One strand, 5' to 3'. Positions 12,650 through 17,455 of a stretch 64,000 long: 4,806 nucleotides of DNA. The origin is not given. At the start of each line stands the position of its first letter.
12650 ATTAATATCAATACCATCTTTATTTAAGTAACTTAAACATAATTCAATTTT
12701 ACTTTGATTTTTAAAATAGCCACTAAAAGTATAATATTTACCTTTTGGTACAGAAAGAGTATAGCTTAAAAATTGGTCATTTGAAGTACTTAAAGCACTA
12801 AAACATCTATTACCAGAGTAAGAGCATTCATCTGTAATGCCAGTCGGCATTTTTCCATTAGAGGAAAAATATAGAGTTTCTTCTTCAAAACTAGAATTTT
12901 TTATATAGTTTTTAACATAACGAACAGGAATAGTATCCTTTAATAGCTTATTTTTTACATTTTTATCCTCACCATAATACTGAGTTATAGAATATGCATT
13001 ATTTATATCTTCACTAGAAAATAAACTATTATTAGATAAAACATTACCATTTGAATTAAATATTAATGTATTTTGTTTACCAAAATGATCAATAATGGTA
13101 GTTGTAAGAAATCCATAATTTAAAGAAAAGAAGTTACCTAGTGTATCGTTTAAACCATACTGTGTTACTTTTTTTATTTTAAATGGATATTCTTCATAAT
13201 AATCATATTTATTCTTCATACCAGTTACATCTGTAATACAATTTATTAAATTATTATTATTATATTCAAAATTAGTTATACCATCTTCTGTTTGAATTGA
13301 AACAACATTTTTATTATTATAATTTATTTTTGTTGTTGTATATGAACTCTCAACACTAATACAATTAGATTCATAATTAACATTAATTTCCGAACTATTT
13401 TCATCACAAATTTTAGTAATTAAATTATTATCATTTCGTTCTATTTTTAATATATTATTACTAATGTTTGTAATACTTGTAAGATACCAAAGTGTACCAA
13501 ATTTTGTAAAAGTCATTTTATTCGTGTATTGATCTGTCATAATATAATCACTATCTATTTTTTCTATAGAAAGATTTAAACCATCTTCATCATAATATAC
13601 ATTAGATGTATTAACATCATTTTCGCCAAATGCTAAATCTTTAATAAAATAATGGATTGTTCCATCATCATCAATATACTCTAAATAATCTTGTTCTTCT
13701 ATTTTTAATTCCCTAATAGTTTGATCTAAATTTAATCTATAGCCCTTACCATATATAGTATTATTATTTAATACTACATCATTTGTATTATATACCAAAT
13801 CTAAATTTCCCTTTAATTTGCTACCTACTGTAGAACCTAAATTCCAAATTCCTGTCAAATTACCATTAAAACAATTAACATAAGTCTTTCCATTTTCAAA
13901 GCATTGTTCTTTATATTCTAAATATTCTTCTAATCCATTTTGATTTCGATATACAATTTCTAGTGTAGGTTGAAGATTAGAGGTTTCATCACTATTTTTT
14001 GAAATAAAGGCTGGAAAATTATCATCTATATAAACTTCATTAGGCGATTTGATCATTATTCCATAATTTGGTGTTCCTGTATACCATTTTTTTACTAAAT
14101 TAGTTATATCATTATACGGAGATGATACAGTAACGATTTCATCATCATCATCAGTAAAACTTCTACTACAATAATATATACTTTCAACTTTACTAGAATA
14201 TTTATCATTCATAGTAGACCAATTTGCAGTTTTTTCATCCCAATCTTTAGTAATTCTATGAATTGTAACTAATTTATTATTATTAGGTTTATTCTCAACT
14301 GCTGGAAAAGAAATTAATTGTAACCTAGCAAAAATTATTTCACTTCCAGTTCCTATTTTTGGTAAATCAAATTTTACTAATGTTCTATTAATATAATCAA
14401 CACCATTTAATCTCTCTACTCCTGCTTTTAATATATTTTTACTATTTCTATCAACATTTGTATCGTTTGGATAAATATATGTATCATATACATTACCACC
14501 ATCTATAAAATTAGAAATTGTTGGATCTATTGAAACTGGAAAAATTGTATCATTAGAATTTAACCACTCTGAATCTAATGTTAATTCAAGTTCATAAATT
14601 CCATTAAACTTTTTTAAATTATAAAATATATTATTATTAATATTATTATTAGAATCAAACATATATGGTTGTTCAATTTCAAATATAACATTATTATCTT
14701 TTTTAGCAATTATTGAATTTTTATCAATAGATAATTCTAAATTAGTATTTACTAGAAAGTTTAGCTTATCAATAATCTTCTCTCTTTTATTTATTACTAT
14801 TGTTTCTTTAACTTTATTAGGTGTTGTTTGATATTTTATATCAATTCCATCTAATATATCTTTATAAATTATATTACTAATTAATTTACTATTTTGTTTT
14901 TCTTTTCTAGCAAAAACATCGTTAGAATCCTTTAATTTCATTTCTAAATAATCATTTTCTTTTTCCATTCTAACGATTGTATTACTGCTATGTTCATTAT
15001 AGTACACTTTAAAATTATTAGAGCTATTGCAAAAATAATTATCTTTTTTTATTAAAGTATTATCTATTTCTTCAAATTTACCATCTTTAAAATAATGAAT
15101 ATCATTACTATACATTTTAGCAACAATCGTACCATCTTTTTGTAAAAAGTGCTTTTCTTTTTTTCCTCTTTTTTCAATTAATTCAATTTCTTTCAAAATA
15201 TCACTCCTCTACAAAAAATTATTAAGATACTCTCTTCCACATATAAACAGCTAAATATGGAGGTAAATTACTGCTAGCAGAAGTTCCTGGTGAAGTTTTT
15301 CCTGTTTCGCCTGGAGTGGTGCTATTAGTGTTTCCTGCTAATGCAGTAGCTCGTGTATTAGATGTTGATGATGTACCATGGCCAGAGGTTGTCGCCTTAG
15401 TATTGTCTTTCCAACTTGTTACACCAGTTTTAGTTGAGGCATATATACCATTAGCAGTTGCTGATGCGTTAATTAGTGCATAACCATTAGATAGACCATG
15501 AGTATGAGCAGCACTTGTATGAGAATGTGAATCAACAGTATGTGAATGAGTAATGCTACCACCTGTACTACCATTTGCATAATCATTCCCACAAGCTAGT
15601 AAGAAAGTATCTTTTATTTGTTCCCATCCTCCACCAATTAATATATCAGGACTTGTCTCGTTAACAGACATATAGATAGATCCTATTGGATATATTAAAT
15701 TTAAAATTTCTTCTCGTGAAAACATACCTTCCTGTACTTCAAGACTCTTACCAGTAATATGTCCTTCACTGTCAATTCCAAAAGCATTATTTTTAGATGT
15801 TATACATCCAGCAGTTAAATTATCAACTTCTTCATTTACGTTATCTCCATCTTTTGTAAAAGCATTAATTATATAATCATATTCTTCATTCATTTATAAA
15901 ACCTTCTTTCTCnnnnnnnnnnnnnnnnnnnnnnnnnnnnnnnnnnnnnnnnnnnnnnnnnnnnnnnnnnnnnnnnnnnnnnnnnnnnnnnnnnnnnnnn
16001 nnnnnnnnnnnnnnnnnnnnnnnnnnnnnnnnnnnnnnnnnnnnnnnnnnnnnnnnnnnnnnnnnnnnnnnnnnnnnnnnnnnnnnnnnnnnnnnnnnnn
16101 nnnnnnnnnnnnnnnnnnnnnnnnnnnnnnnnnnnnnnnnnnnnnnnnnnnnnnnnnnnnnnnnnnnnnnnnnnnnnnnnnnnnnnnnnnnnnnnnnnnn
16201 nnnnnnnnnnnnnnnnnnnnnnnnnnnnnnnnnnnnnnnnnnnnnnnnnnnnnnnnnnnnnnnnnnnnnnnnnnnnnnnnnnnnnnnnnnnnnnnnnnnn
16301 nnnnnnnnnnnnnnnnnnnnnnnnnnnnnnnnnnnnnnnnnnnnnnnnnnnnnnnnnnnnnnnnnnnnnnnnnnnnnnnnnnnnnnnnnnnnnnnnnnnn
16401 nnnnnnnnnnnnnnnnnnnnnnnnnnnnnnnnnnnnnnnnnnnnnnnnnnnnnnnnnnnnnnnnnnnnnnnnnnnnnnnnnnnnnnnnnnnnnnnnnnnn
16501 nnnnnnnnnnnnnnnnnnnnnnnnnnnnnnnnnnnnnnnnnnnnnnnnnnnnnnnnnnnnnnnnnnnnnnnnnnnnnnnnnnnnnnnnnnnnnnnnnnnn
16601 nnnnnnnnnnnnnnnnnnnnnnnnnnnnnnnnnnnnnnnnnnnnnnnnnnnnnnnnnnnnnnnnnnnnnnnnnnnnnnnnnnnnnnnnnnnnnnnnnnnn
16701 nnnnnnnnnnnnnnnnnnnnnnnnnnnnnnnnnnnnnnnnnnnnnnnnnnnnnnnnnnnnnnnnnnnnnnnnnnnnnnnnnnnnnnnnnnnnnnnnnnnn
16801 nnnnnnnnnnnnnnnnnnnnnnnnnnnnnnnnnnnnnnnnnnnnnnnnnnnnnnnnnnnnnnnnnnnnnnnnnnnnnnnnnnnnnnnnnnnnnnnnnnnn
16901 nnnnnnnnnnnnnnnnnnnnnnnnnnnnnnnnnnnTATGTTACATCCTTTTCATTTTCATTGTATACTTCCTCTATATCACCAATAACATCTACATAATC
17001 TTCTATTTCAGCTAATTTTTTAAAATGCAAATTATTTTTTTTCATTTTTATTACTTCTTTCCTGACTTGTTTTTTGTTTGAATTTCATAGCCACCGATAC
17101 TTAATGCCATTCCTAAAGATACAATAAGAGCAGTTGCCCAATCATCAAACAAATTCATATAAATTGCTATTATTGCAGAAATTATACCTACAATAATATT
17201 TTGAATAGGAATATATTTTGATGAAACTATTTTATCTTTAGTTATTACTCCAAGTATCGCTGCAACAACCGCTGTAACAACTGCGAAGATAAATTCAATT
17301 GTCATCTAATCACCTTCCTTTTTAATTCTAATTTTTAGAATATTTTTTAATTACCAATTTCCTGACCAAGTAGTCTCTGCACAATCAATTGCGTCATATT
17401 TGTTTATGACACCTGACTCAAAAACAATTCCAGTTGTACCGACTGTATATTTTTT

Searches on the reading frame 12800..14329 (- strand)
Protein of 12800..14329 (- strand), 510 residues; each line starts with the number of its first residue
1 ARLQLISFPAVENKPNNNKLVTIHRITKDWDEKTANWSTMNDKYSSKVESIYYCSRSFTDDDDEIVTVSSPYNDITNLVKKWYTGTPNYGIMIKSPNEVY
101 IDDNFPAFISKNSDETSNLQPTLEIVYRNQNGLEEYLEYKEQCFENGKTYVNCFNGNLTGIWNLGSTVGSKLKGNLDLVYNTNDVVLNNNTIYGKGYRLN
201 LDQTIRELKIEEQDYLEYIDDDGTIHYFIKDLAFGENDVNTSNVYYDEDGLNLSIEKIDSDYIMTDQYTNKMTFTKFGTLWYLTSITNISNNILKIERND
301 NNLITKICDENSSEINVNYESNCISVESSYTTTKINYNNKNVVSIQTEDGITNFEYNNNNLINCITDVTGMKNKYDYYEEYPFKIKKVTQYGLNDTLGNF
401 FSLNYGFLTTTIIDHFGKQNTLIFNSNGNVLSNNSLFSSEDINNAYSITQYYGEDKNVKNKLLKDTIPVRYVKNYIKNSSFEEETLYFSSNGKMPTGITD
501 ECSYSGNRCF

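Call 64: find_related_loci(query=A4, collection=metagenome_contigs, flank=10000)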
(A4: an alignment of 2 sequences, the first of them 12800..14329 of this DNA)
Query A4 (510 aa) in metagenome_contigs; peptide patterns used: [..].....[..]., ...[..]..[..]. (x = any residue, [..] = any of these).
188 stretches matched a pattern; 6 encode a relative of the query (tblastn E <= 1e-3); 6 distinct loci.
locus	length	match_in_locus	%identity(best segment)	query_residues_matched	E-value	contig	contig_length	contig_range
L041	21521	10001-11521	43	19-510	4e-113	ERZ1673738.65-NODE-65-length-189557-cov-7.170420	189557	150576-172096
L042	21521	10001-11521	43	19-510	2e-112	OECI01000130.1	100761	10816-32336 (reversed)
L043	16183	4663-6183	43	19-510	5e-112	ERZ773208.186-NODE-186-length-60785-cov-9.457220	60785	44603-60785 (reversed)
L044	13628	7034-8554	43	19-510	6e-112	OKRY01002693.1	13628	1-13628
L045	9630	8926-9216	34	17-127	4e-6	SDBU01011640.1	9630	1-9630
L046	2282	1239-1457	34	19-98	7e-5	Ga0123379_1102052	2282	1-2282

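Call 67: search_protein_families(library=pfam, proteins=[L041:5830-6315:+, L041:6457-7515:+, L041:7614-8714:+, L041:8696-9061:+, L041:14597-15349:+, L041:15373-16020:+, L041:16265-17023:+, L041:16968-17387:+, L041:3960-4730:+, L041:9083-10582:+], max_evalue=0.01)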
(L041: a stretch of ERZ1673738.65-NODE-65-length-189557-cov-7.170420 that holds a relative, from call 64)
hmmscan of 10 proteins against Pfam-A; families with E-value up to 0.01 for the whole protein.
L041:5830-6315:+ (161 aa): 2 families
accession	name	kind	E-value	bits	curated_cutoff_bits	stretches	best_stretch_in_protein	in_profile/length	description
PF08281.18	Sigma70_r4_2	-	1.2e-06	28.4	25.7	1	103-155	2-54/54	Sigma-70, region 4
PF04297.20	UPF0122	-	0.0015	19.2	22.7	1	101-158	6-64/101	Putative helix-turn-helix protein, YlxM / p13 like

L041:6457-7515:+ (352 aa): 1 family
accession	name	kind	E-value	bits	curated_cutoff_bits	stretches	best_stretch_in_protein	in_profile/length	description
PF21939.1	Gp10_C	-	7.1e-20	72.8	27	1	229-351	2-139/139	Baseplate structural protein Gp10, C-terminal domain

L041:7614-8714:+ (366 aa): 1 family
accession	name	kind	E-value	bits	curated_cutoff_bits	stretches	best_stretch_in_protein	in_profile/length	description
PF21939.1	Gp10_C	-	1.1e-22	81.9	27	1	233-365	2-139/139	Baseplate structural protein Gp10, C-terminal domain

L041:8696-9061:+ (121 aa): 1 family
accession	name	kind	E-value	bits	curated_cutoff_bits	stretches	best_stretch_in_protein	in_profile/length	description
PF04934.19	Med6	-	0.009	16.2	27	0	27-107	16-92/133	MED6 mediator sub complex component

L041:14597-15349:+ (250 aa): 0 families

L041:15373-16020:+ (215 aa): 0 families

L041:16265-17023:+ (252 aa): 4 families
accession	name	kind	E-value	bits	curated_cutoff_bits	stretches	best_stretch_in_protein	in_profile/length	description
PF01471.23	PG_binding_1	-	1.1e-25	90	23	2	71-122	5-57/57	Putative peptidoglycan binding domain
PF08291.16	Peptidase_M15_3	-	9.9e-11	42.2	23.2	1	141-240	2-104/108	Peptidase M15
PF09374.15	PG_binding_3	-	2.6e-06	28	24.6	1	71-101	3-33/76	Predicted Peptidoglycan domain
PF05951.18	Peptidase_M15_2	-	0.00013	22.1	27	1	170-251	66-147/153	Bacterial protein of unknown function (DUF882)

L041:16968-17387:+ (139 aa): 1 family
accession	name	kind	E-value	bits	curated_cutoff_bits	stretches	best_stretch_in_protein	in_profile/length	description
PF05105.17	Phage_holin_4_1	-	2.6e-16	60.2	22.2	1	38-136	11-115/116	Bacteriophage holin family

L041:3960-4730:+ (256 aa): 1 family
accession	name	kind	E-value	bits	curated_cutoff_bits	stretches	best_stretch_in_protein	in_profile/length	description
PF13730.12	HTH_36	-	2.9e-09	37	25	1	33-83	2-55/55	Helix-turn-helix domain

L041:9083-10582:+ (500 aa): 1 family
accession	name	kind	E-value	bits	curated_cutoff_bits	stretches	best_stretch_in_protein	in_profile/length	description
PF25778.1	DUF7948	-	1.4e-07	32.2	27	1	56-226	55-214/214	Domain of unknown function (DUF7948)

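Call 86: search_protein_families(library=pfam, proteins=[L045:7649-8371:+, L045:6918-7364:+, L045:4754-6820:+, L045:3538-4539:+, L045:975-3197:-, L043:9986-10717:+, L043:10792-11544:+, L043:11489-11908:+, L041:8696-9061:+], max_evalue=0.001)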
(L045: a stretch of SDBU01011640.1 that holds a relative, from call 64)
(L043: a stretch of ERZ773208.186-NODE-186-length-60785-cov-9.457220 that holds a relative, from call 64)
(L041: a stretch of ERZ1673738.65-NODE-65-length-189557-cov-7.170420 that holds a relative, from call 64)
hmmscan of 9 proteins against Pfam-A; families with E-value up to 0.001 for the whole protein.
L045:7649-8371:+ (240 aa): 3 families
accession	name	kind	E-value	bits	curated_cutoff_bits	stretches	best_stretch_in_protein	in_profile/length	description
PF00665.32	rve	-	7.8e-24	84.3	32.6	1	62-157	4-101/102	Integrase core domain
PF13683.12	rve_3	-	5.8e-10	39.2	26.5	1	151-213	6-67/67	Integrase core domain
PF13333.12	rve_2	-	6.7e-08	33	22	1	165-218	1-53/56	Integrase core domain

L045:6918-7364:+ (148 aa): 0 families

L045:4754-6820:+ (688 aa): 2 families
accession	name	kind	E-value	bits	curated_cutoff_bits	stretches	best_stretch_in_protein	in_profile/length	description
PF13424.12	TPR_12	-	1.4e-10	41.6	30.1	1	413-471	17-76/77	Tetratricopeptide repeat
PF13289.12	SIR2_2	-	8.4e-08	32.9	24.5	1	124-223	2-94/141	SIR2-like domain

L045:3538-4539:+ (333 aa): 1 family
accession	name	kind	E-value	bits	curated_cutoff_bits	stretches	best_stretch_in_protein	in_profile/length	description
PF12358.13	DUF3644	-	1.4e-51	175.2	27.6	1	14-194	1-180/183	Domain of unknown function (DUF3644)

L045:975-3197:- (740 aa): 1 family
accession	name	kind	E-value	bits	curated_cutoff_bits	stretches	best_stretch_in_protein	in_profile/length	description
PF01555.25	N6_N4_Mtase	-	6.5e-39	134.6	26.7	1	120-409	1-219/221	DNA methylase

L043:9986-10717:+ (243 aa): 0 families

L043:10792-11544:+ (250 aa): 4 families
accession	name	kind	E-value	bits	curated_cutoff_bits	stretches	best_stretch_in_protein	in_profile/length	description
PF01471.23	PG_binding_1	-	1.1e-25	90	23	2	71-122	5-57/57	Putative peptidoglycan binding domain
PF08291.16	Peptidase_M15_3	-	9.8e-11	42.2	23.2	1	139-238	2-104/108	Peptidase M15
PF09374.15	PG_binding_3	-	3.4e-06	27.6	24.6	1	71-101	3-33/76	Predicted Peptidoglycan domain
PF05951.18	Peptidase_M15_2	-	0.00013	22.2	27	1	168-249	66-147/153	Bacterial protein of unknown function (DUF882)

L043:11489-11908:+ (139 aa): 1 family
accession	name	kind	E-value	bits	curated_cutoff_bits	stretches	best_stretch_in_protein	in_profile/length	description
PF05105.17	Phage_holin_4_1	-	5.8e-16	59.1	22.2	1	38-136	11-115/116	Bacteriophage holin family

L041:8696-9061:+ (121 aa): 0 families

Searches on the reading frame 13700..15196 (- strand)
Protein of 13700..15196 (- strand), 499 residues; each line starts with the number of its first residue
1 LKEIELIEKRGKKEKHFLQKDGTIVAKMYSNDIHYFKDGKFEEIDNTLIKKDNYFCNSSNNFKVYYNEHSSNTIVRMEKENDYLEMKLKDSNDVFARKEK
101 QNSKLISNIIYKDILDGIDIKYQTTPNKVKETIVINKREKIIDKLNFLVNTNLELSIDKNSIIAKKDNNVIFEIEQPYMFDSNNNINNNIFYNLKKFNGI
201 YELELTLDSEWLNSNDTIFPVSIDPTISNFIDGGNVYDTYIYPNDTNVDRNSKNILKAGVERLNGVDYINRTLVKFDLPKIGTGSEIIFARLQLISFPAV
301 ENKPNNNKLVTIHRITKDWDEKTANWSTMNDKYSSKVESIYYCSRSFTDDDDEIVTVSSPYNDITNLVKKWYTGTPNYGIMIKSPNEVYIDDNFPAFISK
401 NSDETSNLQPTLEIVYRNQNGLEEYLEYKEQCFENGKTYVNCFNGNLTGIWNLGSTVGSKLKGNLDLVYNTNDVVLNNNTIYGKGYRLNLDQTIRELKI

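Call 61: find_related_loci(query=window:13700-15196:-, collection=viral_contigs, flank=8000)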
Query window:13700-15196:- (499 aa) in viral_contigs; peptide patterns used: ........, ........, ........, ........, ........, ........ (x = any residue, [..] = any of these).
5 stretches matched a pattern, but none encodes a relative of the query by tblastn (E <= 1e-3).

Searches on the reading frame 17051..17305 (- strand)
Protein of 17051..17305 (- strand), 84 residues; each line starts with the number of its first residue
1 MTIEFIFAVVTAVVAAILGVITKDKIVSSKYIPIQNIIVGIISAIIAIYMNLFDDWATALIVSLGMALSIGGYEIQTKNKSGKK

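Call 10: search_protein_families(library=pfam, proteins=[window:17051-17305:-], max_evalue=0.01)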
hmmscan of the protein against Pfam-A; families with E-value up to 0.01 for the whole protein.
window:17051-17305:- (84 aa): 2 families
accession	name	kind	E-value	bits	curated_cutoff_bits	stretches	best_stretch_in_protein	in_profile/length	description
PF16079.10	Phage_holin_5_2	-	0.00026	21.6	29.2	1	13-67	3-55/76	Phage holin family Hol44, in holin superfamily V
PF06946.16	Phage_holin_5_1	-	0.00083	20.1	22.4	1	8-72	14-77/93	Bacteriophage A118-like holin, Hol118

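Call 13: search_protein_families(library=phrogs, proteins=[window:17051-17305:-], max_evalue=0.001)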
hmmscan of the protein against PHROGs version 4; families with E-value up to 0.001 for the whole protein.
window:17051-17305:- (84 aa): 2 families
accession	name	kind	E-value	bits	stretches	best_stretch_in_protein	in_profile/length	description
phrog_1299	-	lysis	1.2e-05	26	1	3-82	6-86/100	holin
phrog_1129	-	lysis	0.00032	21.7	1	6-83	10-84/86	holin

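Call 98: search_protein_families(library=padloc, proteins=[window:17051-17305:-], max_evalue=0.001)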
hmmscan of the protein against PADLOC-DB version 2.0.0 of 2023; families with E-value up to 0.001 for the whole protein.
window:17051-17305:- (84 aa): 0 families
